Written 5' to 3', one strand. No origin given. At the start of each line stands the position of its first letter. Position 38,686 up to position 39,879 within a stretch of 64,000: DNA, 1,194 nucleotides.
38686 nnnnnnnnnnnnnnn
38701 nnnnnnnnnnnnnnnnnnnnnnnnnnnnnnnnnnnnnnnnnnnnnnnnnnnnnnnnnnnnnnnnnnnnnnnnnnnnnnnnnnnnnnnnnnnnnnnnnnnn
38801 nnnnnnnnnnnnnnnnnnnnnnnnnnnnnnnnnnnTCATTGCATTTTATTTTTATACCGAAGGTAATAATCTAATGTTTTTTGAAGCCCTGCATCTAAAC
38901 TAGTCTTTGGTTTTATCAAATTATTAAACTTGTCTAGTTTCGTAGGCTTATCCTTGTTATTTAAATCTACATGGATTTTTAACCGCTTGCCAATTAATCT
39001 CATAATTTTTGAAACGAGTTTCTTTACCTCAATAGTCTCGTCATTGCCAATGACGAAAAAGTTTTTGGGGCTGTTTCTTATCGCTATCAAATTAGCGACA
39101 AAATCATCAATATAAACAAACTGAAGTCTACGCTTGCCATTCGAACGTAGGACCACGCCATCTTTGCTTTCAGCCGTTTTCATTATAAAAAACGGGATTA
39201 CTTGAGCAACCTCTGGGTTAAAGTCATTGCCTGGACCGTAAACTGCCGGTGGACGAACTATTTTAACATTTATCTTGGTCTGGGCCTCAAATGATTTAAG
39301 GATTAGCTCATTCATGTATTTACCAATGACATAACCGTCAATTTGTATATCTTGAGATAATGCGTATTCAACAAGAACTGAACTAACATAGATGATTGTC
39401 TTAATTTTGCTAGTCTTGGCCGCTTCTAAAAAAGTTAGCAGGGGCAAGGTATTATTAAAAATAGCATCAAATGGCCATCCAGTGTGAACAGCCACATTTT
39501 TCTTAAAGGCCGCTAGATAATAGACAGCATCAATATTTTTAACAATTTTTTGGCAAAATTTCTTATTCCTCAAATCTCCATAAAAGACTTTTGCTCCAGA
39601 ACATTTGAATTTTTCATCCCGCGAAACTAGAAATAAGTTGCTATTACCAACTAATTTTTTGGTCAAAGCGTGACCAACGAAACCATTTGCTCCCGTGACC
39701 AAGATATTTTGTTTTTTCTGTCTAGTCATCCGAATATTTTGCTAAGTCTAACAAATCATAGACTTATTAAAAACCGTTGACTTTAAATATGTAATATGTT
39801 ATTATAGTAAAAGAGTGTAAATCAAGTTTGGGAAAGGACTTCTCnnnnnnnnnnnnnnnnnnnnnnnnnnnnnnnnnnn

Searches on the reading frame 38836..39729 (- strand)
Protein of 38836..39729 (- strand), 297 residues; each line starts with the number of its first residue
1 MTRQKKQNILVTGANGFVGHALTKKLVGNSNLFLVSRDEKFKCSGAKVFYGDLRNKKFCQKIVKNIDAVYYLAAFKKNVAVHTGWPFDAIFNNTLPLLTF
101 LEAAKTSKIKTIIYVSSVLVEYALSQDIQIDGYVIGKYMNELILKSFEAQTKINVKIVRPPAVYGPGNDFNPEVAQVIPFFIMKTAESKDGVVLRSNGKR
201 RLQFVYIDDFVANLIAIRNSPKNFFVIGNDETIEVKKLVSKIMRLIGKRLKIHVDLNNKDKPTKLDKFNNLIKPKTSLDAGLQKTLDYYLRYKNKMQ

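Call 64: search_protein_families(library=pfam, proteins=[window:38836-39729:-], max_evalue=0.00001)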
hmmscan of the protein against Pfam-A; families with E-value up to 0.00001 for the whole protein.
window:38836-39729:- (297 aa): 6 families
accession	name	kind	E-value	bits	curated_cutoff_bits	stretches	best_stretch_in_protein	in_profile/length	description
PF01370.27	Epimerase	-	6.2e-33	114.6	20.9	1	9-222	1-229/240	NAD dependent epimerase/dehydratase family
PF16363.11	GDP_Man_Dehyd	-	1.4e-16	61.3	27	1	10-261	1-281/332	GDP-mannose 4,6 dehydratase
PF01073.25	3Beta_HSD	-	3.3e-11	43.2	22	1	10-171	1-189/280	3-beta hydroxysteroid dehydrogenase/isomerase family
PF02719.21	Polysacc_synt_2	-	1.5e-10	41.2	20.2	1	9-250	1-251/293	Polysaccharide biosynthesis protein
PF13460.12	NAD_binding_10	-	3.6e-10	40.4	27.2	1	13-163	1-146/184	NAD(P)H-binding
PF07993.18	NAD_binding_4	-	1.1e-07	31.8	20.1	0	130-187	174-231/258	Male sterility protein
